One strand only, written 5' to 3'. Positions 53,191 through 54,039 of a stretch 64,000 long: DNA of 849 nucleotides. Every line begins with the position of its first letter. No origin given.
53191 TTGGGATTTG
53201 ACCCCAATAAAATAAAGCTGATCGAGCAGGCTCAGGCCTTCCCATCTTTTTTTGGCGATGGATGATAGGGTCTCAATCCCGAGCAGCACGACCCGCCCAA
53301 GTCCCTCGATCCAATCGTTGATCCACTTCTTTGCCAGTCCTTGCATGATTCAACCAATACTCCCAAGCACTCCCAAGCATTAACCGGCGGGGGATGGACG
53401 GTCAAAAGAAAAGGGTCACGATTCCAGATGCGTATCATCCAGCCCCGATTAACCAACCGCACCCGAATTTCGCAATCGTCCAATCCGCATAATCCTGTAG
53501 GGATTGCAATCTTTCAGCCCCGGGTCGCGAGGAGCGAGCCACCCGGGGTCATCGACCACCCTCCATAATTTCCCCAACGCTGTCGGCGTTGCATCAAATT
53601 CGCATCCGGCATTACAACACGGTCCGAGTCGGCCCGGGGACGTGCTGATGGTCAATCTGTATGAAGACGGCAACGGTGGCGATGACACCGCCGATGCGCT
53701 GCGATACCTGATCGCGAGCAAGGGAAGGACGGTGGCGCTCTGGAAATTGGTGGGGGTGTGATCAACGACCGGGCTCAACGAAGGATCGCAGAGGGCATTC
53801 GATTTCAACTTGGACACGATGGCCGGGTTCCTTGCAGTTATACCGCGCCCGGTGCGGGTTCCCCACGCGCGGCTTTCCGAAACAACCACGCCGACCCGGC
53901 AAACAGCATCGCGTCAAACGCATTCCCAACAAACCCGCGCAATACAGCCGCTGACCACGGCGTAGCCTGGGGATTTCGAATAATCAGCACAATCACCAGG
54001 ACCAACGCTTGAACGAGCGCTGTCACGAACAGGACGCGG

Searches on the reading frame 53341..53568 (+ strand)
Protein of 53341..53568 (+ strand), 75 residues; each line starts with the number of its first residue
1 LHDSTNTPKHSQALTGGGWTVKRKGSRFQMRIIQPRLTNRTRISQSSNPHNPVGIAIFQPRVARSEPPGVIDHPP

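Call 36: list_cluster_members(proteins=[P0121, window:53341-53568:+, window:53504-53761:+, window:53449-53889:-, window:54419-54826:+, window:54253-54747:+, window:54666-54881:+, window:54611-54838:-, window:54718-55044:-, window:53232-53483:-])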
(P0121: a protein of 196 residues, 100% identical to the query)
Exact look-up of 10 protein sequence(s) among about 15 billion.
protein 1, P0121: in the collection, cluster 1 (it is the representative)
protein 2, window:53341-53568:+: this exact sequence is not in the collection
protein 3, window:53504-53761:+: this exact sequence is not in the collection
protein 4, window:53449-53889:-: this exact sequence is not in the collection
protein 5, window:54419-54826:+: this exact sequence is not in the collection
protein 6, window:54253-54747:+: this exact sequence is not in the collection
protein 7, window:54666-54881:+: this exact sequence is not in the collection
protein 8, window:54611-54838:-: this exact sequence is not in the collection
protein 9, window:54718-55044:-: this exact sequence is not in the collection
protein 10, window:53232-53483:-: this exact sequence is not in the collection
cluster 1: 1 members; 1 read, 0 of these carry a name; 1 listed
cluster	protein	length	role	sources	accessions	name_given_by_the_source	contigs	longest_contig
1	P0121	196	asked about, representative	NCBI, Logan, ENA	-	-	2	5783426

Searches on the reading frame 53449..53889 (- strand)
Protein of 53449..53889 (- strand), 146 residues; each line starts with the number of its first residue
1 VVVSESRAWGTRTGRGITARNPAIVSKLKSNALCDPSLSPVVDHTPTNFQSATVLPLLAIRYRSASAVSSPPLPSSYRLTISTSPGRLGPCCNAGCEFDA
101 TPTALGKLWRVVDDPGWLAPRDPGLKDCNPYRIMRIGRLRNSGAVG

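Call 81: search_protein_families(library=pfam, proteins=[window:53449-53889:-], max_evalue=1)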
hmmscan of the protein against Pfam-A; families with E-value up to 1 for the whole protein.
window:53449-53889:- (146 aa): 0 families
